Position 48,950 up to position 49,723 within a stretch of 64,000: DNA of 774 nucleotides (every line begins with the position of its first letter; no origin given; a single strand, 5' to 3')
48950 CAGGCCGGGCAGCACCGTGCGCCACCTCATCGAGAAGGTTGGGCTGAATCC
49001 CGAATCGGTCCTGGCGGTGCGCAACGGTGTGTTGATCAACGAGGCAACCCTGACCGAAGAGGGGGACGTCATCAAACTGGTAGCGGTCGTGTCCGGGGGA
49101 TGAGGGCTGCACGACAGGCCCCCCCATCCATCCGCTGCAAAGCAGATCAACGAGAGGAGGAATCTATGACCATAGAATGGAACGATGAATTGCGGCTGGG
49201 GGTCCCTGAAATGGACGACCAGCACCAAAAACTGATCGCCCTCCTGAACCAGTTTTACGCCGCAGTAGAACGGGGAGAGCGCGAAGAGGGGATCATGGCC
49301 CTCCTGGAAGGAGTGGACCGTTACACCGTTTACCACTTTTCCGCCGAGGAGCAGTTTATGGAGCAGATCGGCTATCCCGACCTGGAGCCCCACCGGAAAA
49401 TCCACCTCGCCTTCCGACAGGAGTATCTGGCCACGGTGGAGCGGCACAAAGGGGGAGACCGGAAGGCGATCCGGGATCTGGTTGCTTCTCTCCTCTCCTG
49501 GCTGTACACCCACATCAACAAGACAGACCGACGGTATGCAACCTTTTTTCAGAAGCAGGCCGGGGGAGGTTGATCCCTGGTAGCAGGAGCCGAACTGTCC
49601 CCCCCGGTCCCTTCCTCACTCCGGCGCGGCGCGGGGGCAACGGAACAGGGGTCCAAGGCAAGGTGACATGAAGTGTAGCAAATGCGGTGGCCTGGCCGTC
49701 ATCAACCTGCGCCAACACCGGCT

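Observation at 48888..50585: ttuB-like GG sulfur carrier, hemerythrin and ttuA, co-transcribed behind murE and a permease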

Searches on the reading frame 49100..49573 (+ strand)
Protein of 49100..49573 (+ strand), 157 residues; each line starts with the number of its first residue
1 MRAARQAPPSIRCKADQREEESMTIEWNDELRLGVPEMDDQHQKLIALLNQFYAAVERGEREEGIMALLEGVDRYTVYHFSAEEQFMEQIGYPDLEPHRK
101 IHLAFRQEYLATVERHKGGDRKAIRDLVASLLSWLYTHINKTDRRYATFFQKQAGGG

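Call 3: search_protein_families(library=pfam, proteins=[window:49100-49573:+], max_evalue=0.01)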
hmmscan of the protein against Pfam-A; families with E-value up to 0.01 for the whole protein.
window:49100-49573:+ (157 aa): 1 family
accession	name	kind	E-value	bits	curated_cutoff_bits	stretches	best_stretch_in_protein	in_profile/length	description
PF01814.28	Hemerythrin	-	6.1e-15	56.3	25.3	1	35-147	3-124/127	Hemerythrin HHE cation binding domain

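Call 4: search_protein_families(library=ncbifam, proteins=[window:49100-49573:+], max_evalue=0.01)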
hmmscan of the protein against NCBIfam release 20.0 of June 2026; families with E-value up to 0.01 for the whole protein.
window:49100-49573:+ (157 aa): 5 families
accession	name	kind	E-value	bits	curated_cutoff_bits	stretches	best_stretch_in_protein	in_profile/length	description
NF033749.1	bact_hemeryth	subfamily_domain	4.8e-35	120.5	84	1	25-151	2-129/129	bacteriohemerythrin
TIGR02481.1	hemeryth_dom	domain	9.7e-34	116.2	51.75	1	26-150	1-126/126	hemerythrin domain-containing protein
NF002007.0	PRK00808.1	equivalog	1.6e-24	86.7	109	1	23-148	2-125/156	bacteriohemerythrin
NF002522.0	PRK01917.1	equivalog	9e-12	45.1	162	1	19-152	6-133/145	cation-binding hemerythrin HHE family protein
TIGR00058.1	Hemerythrin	subfamily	1.9e-10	41.3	131.85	1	26-146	6-111/115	hemerythrin family non-heme iron protein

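Call 22: find_homologous_proteins(query=window:49166-49570:+, max_evalue=0.00001)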
Query window:49166-49570:+ (135 aa): 29 proteins with E <= 0.00001 among 71 candidates.
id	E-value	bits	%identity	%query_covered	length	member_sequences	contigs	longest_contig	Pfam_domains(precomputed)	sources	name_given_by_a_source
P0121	2.0e-85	302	100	100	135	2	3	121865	PF01814.29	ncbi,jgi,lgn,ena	-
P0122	1.4e-59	218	72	99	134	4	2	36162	PF01814.29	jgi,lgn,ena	jgi:hemerythrin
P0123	2.9e-59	217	74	99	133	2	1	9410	PF01814.29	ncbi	-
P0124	5.7e-59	216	70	99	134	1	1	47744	PF01814.29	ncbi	-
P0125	8.6e-59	216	71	99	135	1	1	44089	PF01814.29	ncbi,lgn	-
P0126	1.6e-58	215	71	99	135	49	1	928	PF01814.29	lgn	-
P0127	1.9e-58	214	71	99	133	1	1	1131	PF01814.29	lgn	-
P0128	3.1e-58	214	71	99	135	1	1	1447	PF01814.29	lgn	-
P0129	3.5e-58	214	71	99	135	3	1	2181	PF01814.29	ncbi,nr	ncbi:MAG: bacteriohemerythrin [Anaerolineae bacterium]|nr:bacteriohemerythrin [Anaerolineae bacteriu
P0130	5.6e-58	213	71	99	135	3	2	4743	PF01814.29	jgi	-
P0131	1.0e-57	212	68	100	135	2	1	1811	PF01814.29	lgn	-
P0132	1.2e-57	212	69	99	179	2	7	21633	PF01814.29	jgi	jgi:hemerythrin-like metal-binding domain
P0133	1.9e-57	211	69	98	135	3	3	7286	PF01814.29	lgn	-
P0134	2.8e-57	211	69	99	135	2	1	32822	PF01814.29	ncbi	-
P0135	8.7e-57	209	68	100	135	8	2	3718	PF01814.29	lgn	-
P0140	3.8e-55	204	68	99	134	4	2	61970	PF01814.29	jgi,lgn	jgi:hemerythrin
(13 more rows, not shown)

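Call 23: find_encoding_contigs(protein=P0122, flank=5000, max_places=2)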
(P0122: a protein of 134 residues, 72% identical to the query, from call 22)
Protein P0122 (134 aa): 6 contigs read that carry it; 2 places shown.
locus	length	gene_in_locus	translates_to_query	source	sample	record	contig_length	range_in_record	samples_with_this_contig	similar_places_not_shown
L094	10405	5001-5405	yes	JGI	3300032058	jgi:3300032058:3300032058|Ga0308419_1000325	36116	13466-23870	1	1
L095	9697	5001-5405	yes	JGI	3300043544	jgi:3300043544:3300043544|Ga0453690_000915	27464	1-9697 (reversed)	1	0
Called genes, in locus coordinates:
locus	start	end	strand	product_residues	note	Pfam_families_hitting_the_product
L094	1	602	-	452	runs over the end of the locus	PF00890:FAD_binding_2 (faint), PF01266:DAO (faint), PF07992:Pyr_redox_2, PF00070:Pyr_redox, PF13738:Pyr_redox_3, PF02852:Pyr_redox_dim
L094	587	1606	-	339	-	-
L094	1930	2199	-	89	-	PF01883:FeS_assembly_P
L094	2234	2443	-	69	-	PF28096:CC_Se_fam (weak)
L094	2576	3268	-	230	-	-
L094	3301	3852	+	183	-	-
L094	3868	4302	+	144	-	PF20791:Acyl-ACP_TE_C (weak), PF13279:4HBT_2, PF03061:4HBT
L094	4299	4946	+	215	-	PF00300:His_Phos_1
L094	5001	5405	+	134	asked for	PF01814:Hemerythrin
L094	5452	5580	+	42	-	-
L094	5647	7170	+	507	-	PF00370:FGGY_N, PF02782:FGGY_C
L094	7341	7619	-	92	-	-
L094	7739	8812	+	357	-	PF04055:Radical_SAM (weak)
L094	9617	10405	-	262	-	PF00977:His_biosynth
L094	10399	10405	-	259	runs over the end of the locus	PF00977:His_biosynth, PF03060:NMO (weak)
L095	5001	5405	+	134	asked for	PF01814:Hemerythrin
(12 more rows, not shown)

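Call 24: find_encoding_contigs(protein=P0124, flank=5000, max_places=2)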
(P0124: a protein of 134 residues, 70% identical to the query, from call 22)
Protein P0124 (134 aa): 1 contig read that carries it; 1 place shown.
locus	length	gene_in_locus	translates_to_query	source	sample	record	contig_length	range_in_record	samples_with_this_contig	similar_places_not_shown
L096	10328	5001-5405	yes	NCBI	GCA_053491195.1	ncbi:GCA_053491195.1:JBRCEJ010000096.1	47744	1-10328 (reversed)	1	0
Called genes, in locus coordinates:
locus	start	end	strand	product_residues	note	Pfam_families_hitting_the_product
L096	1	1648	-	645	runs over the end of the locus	PF06480:FtsH_ext (weak), PF06068:TIP49 (faint), PF00004:AAA, PF17862:AAA_lid_3, PF01434:Peptidase_M41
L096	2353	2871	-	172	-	-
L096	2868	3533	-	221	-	PF04542:Sigma70_r2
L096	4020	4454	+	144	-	PF20791:Acyl-ACP_TE_C (weak), PF13279:4HBT_2, PF03061:4HBT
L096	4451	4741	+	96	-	PF00300:His_Phos_1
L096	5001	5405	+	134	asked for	PF01814:Hemerythrin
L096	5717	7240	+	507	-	PF00370:FGGY_N, PF02782:FGGY_C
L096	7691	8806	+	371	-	PF04055:Radical_SAM (weak)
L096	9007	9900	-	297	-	PF02899:Phage_int_SAM_1, PF13495:Phage_int_SAM_4, PF00589:Phage_integrase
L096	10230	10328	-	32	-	?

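Call 25: find_encoding_contigs(protein=P0140, flank=5000, max_places=2)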
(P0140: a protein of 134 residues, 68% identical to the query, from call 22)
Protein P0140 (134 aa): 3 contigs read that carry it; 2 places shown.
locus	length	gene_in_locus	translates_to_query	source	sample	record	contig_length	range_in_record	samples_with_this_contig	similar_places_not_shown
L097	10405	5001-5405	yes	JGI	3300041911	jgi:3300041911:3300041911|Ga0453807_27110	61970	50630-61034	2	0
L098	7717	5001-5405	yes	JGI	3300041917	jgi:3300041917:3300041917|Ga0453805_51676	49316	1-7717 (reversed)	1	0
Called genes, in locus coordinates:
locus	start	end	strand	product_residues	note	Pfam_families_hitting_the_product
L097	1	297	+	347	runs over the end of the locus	PF10974:DUF2804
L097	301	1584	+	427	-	PF16491:Peptidase_M48_N, PF01435:Peptidase_M48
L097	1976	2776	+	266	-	PF01875:Memo, PF02900:LigB (weak)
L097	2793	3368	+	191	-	PF01871:AMMECR1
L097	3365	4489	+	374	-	PF00072:Response_reg, PF00512:HisKA, PF02518:HATPase_c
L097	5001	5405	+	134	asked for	PF01814:Hemerythrin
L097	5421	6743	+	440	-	PF00232:Glyco_hydro_1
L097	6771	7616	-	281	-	PF13489:Methyltransf_23, PF01209:Ubie_methyltran, PF08241:Methyltransf_11, PF08242:Methyltransf_12, PF13649:Methyltransf_25, PF13847:Methyltransf_31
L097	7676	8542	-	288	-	-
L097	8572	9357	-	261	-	PF00005:ABC_tran, PF09818:ABC_ATPase (faint), PF02463:SMC_N (weak), PF13304:AAA_21 (faint)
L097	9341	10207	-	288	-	PF00528:BPD_transp_1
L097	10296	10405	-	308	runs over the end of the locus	PF00497:SBP_bac_3, PF10613:Lig_chan-Glu_bd (faint)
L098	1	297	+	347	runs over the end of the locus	PF10974:DUF2804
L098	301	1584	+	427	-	PF16491:Peptidase_M48_N, PF01435:Peptidase_M48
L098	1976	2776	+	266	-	PF01875:Memo, PF02900:LigB (weak)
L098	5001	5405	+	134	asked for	PF01814:Hemerythrin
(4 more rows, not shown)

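Call 34: search_solved_structures(query=window:49166-49570:+, max_evalue=0.001, show_alignments=3)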
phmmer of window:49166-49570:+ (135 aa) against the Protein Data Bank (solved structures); distinct sequences matched with E-value up to 0.001: 10.
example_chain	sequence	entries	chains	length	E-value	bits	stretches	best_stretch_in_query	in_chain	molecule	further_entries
2avk_A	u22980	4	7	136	1.2e-17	67.8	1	3-130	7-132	hemerythrin-like domain protein DcrH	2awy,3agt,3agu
2awc_A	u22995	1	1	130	2.1e-17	67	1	3-130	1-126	hemerythrin-like domain protein DcrH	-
3waq_A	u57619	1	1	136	1.3e-16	64.4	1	3-130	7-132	Hemerythrin-like domain protein DcrH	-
3whn_A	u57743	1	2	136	1.4e-16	64.4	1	3-130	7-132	Hemerythrin-like domain protein DcrH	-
4xpx_A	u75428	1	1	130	2.3e-10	44.2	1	11-125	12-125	Bacteriohemerythrin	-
4xpw_A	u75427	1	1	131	8.5e-10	42.4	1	11-125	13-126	Bacteriohemerythrin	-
4xpy_A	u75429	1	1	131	1.2e-09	41.9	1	11-125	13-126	Bacteriohemerythrin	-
4xq1_A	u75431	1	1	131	1.2e-09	41.9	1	11-125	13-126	Bacteriohemerythrin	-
1a7d_A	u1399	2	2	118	5.6e-05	26.8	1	5-124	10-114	MYOHEMERYTHRIN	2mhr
1a7e_A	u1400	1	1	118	0.00037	24.1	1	5-86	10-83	MYOHEMERYTHRIN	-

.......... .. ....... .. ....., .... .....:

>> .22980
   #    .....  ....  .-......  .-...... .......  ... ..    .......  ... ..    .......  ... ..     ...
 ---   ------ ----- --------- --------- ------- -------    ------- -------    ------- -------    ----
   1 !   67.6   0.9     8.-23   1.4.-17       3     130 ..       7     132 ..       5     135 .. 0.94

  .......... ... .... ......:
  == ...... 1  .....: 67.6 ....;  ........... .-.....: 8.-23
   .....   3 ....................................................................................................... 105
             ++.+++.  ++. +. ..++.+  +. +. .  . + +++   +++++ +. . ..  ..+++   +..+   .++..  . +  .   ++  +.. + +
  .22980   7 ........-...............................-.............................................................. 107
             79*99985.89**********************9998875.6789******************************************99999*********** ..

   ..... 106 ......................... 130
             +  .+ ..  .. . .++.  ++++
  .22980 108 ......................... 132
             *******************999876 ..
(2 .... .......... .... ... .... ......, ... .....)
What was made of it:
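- On Bacteriohemerythrin: The sequence aligns over its full length with DcrH-Hr (call 34).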

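Call 43: find_encoding_contigs(protein=P0123, flank=5000, max_places=2)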
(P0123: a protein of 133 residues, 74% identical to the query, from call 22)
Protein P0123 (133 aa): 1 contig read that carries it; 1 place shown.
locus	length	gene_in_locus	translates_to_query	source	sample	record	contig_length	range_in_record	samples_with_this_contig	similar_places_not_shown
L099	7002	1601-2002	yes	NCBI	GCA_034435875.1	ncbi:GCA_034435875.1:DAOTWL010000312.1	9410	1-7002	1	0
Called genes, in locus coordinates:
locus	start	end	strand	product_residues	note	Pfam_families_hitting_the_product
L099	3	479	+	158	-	?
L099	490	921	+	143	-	PF20791:Acyl-ACP_TE_C (weak), PF13279:4HBT_2, PF03061:4HBT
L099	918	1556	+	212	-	PF00300:His_Phos_1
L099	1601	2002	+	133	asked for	PF01814:Hemerythrin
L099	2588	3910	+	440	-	PF00232:Glyco_hydro_1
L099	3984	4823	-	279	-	PF13489:Methyltransf_23, PF01209:Ubie_methyltran, PF08241:Methyltransf_11, PF08242:Methyltransf_12, PF13649:Methyltransf_25, PF13847:Methyltransf_31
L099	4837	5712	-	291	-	-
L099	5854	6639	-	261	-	PF09818:ABC_ATPase (faint), PF00005:ABC_tran, PF02463:SMC_N (faint), PF13304:AAA_21 (weak)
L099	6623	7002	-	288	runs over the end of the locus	PF00528:BPD_transp_1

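Call 44: find_encoding_contigs(protein=P0125, flank=5000, max_places=2)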
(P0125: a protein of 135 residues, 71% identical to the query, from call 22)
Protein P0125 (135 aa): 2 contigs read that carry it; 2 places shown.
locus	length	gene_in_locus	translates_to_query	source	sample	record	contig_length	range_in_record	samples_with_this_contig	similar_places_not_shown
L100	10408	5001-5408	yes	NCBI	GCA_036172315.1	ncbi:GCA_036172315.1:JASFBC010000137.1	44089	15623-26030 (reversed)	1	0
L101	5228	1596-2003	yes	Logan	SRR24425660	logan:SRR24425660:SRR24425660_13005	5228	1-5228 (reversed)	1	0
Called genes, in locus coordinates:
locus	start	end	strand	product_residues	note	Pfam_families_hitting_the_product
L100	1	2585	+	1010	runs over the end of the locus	PF00912:Transgly, PF00905:Transpeptidase, PF17957:Big_7 (weak)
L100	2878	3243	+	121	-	PF25653:HMG-CoA_red_N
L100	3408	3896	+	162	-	PF00149:Metallophos (weak), PF12850:Metallophos_2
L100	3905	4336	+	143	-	PF20791:Acyl-ACP_TE_C (weak), PF13279:4HBT_2, PF03061:4HBT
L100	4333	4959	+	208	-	PF00300:His_Phos_1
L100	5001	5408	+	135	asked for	PF01814:Hemerythrin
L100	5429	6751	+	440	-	PF00232:Glyco_hydro_1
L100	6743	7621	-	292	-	PF13489:Methyltransf_23, PF01209:Ubie_methyltran, PF13847:Methyltransf_31, PF08241:Methyltransf_11, PF08242:Methyltransf_12, PF13649:Methyltransf_25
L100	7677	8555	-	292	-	-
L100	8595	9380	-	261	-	PF00005:ABC_tran, PF09818:ABC_ATPase (faint), PF02463:SMC_N (weak), PF13304:AAA_21 (weak)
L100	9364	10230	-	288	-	PF00528:BPD_transp_1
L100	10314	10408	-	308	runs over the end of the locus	PF00497:SBP_bac_3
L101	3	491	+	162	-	PF00149:Metallophos (weak), PF12850:Metallophos_2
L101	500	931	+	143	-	PF20791:Acyl-ACP_TE_C (weak), PF13279:4HBT_2, PF03061:4HBT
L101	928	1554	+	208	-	PF00300:His_Phos_1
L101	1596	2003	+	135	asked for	PF01814:Hemerythrin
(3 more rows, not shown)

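Call 58: find_related_loci(query=A2, collection=metagenome_contigs, flank=3500)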
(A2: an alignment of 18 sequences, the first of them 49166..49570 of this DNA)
Query A2 (135 aa) in metagenome_contigs; peptide patterns used: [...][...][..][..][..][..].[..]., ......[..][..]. (x = any residue, [..] = any of these).
600 stretches matched a pattern (row limit reached: there are more); 324 encode a relative of the query (tblastn E <= 1e-3); the best 80 are kept; 80 distinct loci.
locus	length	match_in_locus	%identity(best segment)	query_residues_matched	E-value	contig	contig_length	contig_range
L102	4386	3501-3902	71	1-134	3e-65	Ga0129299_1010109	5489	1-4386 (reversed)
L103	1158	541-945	70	1-135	2e-69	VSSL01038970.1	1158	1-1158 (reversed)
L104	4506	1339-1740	71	1-134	1e-64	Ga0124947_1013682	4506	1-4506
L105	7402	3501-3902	71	1-134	1e-64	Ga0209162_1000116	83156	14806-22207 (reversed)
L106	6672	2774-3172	71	1-133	5e-63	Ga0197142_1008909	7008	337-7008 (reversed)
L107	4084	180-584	66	1-135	5e-63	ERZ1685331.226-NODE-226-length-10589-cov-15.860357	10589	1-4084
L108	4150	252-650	70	1-133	2e-62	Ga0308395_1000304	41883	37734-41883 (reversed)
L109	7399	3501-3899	69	1-133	3e-62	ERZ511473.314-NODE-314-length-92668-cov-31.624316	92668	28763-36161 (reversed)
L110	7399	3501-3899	69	1-133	3e-62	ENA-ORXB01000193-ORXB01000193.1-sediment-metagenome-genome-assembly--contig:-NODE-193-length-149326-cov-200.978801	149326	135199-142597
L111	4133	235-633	69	1-133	8e-62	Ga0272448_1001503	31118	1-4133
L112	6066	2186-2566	72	1-127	1e-61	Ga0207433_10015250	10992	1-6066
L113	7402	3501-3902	71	1-134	1e-64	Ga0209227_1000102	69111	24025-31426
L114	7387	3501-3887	59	1-129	5e-52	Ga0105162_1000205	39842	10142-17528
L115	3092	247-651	57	1-135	2e-51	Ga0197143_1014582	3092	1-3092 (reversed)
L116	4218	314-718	56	1-135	2e-50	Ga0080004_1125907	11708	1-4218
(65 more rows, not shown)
